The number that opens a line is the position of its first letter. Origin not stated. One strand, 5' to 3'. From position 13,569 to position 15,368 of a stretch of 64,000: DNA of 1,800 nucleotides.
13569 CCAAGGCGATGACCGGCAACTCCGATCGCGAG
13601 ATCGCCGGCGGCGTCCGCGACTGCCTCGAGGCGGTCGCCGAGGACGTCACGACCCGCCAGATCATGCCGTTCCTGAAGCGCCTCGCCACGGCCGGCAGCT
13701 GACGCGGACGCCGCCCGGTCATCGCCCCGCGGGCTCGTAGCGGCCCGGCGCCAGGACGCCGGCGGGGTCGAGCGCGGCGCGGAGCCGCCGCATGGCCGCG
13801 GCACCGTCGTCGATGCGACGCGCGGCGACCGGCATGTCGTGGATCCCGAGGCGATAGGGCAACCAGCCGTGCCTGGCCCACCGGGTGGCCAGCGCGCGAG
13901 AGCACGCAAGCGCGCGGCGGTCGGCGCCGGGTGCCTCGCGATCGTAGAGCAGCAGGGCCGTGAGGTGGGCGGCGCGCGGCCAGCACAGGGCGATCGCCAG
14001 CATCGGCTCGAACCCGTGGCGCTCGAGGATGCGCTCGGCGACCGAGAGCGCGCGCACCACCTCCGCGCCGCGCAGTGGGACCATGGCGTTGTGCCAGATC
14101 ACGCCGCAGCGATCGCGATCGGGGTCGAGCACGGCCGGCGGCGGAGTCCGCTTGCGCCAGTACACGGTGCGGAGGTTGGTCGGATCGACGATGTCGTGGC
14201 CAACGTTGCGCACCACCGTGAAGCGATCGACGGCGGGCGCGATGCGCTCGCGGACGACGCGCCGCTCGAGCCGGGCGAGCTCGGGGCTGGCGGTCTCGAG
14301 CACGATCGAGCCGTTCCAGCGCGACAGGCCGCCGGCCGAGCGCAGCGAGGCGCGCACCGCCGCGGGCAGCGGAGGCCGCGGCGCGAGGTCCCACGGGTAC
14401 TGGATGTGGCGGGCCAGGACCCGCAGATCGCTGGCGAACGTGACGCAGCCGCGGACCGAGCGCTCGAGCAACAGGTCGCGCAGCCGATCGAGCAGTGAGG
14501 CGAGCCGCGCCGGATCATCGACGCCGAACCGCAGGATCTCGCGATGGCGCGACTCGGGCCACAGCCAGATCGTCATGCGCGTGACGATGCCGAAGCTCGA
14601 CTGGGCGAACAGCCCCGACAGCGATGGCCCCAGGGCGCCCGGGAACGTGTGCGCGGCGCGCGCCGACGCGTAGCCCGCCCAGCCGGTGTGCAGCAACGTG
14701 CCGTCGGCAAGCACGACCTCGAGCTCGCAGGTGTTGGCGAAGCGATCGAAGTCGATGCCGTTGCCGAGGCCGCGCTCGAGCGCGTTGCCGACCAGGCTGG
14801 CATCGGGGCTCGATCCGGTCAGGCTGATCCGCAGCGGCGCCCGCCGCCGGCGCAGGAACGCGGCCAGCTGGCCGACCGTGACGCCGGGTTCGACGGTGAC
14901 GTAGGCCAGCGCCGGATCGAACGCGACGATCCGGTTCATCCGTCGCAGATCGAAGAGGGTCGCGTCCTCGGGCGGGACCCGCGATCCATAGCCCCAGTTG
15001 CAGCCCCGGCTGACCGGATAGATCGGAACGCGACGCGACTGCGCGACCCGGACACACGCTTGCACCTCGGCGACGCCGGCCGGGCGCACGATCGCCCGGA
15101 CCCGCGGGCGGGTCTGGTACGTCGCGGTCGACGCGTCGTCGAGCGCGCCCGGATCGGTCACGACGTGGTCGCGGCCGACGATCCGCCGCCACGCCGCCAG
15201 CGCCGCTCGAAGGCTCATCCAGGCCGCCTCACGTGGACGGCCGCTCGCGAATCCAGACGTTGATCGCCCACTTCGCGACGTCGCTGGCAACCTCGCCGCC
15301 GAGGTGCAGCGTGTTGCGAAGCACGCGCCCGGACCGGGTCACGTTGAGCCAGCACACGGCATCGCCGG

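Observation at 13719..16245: Sigma-54-driven operon: double-glycine-leader 53-aa peptide + prolyl-4-hydroxylase-like 2OG oxygenase + VAO/PCMH-type flavoprotein (candidate undescribed RiPP-like pathway)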

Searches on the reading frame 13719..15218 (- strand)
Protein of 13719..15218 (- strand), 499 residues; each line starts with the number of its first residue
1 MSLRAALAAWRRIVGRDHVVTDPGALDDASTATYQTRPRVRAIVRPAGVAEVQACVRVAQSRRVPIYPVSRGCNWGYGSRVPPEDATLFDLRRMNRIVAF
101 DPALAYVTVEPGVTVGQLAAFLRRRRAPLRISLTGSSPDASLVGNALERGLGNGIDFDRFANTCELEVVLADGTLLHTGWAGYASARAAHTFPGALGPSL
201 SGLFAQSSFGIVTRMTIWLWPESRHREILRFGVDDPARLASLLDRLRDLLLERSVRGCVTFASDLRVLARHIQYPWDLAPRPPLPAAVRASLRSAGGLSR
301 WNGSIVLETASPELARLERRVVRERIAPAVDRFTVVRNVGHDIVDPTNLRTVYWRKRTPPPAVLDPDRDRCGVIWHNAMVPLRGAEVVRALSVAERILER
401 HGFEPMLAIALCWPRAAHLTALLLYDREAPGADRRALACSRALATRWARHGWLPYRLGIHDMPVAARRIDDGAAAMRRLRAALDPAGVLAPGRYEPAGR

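Call 3: search_protein_families(library=pfam, proteins=[window:13719-15218:-], max_evalue=0.1)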
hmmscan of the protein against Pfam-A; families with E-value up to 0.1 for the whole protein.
window:13719-15218:- (499 aa): 2 families
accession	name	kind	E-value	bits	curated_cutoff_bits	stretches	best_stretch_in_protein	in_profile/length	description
PF01565.28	FAD_binding_4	-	5.1e-26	91.5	26.4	1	41-179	2-139/139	FAD binding domain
PF02913.24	FAD-oxidase_C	-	0.0011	19.2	21.2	1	460-493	213-247/248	FAD linked oxidases, C-terminal domain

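Call 4: search_protein_families(library=ncbifam, proteins=[window:13719-15218:-], max_evalue=0.1)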
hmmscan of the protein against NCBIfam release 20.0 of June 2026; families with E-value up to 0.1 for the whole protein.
window:13719-15218:- (499 aa): 7 families
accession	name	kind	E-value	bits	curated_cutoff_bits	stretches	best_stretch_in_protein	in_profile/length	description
TIGR00387.1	glcD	equivalog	2.5e-09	36.5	567.9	1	44-219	2-170/413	glycolate oxidase subunit GlcD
NF008408.0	PRK11230.1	equivalog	1.8e-07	30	897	1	32-128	50-146/499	glycolate oxidase subunit GlcD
TIGR01679.1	bact_FAD_ox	subfamily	2.2e-07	30.2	292.25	1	41-183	13-148/419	FAD-linked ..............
TIGR01678.1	FAD_lactone_ox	subfamily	6.8e-05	22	396.8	1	42-177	17-148/438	sugar 1,4-lactone oxidase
NF008439.0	PRK11282.1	equivalog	7.4e-05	21.7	284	1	50-129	9-85/358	glycolate oxidase subunit GlcE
NF053785.1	DcplphribOxDprE1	equivalog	0.0023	17.2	500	1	35-119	10-91/449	decaprenylphosphoryl-beta-D-ribose oxidase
NF049975.1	2HglutDHaseYdiJ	equivalog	0.023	12.5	1350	1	32-125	46-138/1018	D-2-hydroxyglutarate dehydrogenase YdiJ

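Call 27: search_solved_structures(query=window:13719-15218:-, max_evalue=0.01, show_alignments=1)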
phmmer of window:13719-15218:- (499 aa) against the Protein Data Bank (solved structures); distinct sequences matched with E-value up to 0.01: 41.
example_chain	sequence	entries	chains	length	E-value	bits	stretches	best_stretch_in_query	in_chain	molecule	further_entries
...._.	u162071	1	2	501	1.5e-65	224.9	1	5-493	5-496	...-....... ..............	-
9ffk_A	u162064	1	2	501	2e-65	224.5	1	5-493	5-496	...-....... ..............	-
1wve_A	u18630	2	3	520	9.2e-56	192.6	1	7-493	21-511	4-cresol dehydrogenase [hydroxylating] flavoprotein subunit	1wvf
1dii_A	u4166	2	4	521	9.3e-56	192.6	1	7-493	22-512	P-CRESOL METHYLHYDROXYLASE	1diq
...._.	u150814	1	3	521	2.1e-51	178.2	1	3-493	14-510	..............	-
8s7t_A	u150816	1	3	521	2.2e-51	178.1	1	3-493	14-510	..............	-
8s7s_A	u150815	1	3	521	2.7e-51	177.8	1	3-493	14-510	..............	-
8s7p_A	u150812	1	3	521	2.7e-51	177.8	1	3-493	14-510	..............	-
8s7w_A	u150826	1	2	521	4.9e-51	177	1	3-493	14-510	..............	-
8s7n_A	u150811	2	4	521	5.1e-51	176.9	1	3-493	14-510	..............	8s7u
8s7q_A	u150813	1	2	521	5.1e-51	176.9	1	3-493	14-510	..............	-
9h40_A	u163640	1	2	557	1.9e-41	145.4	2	4-223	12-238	p-cresol methylhydroxylase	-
7pbg_A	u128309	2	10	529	1.6e-39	139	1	7-232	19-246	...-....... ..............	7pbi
9gov_A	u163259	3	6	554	1.9e-33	118.9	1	5-493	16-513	4-Allyl syringol oxidase from Streptomyces cavernae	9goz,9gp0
8bam_A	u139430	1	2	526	5.6e-32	114.1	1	5-493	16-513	Probable vanillyl-alcohol oxidase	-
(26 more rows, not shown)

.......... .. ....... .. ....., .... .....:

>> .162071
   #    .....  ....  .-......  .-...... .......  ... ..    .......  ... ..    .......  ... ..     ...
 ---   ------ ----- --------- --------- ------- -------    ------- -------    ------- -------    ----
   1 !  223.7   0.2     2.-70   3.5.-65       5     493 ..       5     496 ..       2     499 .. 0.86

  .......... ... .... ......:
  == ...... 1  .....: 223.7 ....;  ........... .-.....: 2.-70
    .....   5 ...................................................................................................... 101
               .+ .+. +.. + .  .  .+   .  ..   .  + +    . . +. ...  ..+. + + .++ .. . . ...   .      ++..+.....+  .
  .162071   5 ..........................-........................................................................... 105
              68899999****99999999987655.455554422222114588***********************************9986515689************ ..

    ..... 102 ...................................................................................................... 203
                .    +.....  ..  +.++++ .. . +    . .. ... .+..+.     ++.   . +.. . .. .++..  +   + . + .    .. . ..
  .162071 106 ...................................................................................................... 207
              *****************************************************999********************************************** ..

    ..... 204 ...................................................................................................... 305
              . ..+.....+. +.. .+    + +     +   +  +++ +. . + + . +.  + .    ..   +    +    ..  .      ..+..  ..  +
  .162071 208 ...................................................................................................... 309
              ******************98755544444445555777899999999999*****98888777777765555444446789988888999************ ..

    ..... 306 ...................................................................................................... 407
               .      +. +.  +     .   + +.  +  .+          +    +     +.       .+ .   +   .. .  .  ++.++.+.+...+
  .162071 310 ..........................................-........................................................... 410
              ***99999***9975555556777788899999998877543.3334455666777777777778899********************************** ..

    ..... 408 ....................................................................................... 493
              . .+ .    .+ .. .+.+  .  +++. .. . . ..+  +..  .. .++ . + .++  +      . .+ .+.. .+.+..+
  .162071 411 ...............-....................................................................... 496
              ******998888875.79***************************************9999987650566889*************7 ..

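Call 39: search_solved_structures(query=window:13719-15218:-, max_evalue=1e-50, show_alignments=5)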
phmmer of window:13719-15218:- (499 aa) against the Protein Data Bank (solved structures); distinct sequences matched with E-value up to 1e-50: 11.
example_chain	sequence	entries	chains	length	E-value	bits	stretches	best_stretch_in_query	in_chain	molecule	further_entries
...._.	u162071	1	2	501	1.5e-65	224.9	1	5-493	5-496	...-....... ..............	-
9ffk_A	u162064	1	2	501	2e-65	224.5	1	5-493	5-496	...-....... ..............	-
1wve_A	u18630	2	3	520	9.2e-56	192.6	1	7-493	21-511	4-cresol dehydrogenase [hydroxylating] flavoprotein subunit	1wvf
1dii_A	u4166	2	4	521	9.3e-56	192.6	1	7-493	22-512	P-CRESOL METHYLHYDROXYLASE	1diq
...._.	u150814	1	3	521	2.1e-51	178.2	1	3-493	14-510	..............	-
8s7t_A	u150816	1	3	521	2.2e-51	178.1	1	3-493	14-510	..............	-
8s7s_A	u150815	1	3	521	2.7e-51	177.8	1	3-493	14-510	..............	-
8s7p_A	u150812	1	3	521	2.7e-51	177.8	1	3-493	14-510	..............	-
8s7w_A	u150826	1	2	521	4.9e-51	177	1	3-493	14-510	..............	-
8s7n_A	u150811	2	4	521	5.1e-51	176.9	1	3-493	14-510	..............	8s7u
8s7q_A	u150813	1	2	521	5.1e-51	176.9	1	3-493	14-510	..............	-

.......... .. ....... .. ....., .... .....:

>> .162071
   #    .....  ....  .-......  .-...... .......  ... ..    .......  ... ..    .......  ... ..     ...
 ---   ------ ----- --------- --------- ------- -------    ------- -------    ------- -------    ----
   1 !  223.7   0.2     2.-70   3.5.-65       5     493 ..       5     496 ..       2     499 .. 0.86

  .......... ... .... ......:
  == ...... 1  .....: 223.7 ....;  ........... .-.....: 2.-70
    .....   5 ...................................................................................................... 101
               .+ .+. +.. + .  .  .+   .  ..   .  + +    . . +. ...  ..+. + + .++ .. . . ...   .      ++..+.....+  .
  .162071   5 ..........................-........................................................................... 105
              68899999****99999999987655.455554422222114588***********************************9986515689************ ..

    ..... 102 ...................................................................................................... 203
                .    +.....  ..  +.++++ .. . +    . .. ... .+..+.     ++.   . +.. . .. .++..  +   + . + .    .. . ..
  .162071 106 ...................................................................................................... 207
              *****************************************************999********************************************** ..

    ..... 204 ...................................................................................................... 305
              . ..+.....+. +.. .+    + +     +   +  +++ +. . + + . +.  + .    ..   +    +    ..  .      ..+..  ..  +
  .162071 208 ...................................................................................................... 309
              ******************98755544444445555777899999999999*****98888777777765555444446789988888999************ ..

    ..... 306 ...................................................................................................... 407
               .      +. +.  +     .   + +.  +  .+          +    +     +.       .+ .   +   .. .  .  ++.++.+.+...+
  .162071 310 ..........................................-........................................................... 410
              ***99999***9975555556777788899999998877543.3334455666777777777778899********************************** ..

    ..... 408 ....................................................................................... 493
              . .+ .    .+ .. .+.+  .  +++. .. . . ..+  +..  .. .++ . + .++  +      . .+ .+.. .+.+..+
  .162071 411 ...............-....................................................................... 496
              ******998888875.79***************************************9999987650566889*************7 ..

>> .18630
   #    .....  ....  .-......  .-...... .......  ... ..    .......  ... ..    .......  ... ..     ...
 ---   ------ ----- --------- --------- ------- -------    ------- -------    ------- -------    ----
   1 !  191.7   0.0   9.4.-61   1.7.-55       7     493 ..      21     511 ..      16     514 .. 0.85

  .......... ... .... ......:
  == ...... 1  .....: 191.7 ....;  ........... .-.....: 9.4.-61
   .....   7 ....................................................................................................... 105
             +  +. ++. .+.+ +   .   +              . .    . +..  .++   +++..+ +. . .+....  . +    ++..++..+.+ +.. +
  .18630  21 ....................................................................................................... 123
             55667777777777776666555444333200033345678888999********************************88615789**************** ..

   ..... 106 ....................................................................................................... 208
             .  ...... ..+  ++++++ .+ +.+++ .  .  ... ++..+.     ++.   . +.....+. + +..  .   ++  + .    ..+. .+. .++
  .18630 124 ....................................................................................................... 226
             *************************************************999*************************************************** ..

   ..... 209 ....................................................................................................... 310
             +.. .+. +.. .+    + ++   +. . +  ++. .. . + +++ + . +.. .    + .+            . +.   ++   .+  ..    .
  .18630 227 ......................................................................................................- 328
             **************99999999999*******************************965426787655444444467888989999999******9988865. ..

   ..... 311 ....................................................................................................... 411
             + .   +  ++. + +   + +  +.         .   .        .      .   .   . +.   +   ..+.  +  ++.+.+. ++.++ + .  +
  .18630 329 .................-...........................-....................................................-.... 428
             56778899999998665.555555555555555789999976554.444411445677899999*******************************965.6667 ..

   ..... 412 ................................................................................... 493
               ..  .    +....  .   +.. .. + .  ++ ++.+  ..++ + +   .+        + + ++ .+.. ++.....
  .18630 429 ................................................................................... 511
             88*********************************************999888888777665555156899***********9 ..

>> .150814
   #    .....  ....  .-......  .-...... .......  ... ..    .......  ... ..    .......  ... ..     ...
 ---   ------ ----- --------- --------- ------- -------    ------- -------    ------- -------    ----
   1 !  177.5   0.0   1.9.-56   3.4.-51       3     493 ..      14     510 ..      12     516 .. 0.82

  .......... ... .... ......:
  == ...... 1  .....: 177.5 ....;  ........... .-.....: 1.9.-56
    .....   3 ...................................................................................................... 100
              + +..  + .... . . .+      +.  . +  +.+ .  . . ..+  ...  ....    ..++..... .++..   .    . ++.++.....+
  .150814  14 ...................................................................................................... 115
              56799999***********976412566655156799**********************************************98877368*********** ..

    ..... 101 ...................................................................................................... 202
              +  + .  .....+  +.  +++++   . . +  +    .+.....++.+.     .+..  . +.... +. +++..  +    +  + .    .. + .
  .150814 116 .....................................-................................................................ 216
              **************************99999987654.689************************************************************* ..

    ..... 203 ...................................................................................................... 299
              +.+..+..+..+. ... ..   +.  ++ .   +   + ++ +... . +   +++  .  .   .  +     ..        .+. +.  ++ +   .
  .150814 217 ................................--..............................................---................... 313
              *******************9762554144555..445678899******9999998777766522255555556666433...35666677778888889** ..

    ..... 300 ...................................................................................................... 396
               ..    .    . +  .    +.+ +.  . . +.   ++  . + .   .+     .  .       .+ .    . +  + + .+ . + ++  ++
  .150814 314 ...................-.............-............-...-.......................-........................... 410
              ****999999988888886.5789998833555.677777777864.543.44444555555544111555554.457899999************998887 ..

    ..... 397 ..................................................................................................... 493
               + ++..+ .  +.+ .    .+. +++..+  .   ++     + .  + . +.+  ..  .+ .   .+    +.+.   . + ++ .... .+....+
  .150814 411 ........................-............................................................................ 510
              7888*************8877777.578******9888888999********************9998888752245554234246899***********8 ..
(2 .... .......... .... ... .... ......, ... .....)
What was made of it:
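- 13719..15218 (-): VAO/PCMH-family flavoprotein of the 4-phenol-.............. type, 499 aa. It has Tyr77 and Tyr455-Arg456. It has no covalent-FAD residue at the homologous positions. PF01565 (call 3). nsVAO 9FFK/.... at 2e-65 and PCMH 1DII at 9e-56, both over the full length (calls 27, 39).
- On VAO/PCMH 4-phenol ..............s: 9FFK at 2e-65, 1DII at 9e-56 and 8S7N at 5e-51 over residues 5-493 (calls 27, 39).
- The covalent-FAD residues and the N5-side residues of the characterised phenol enzymes are replaced: Asp for PCMH Tyr384, Val for VAD His387, and Gly-Ser for the N5 pair (call 39).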
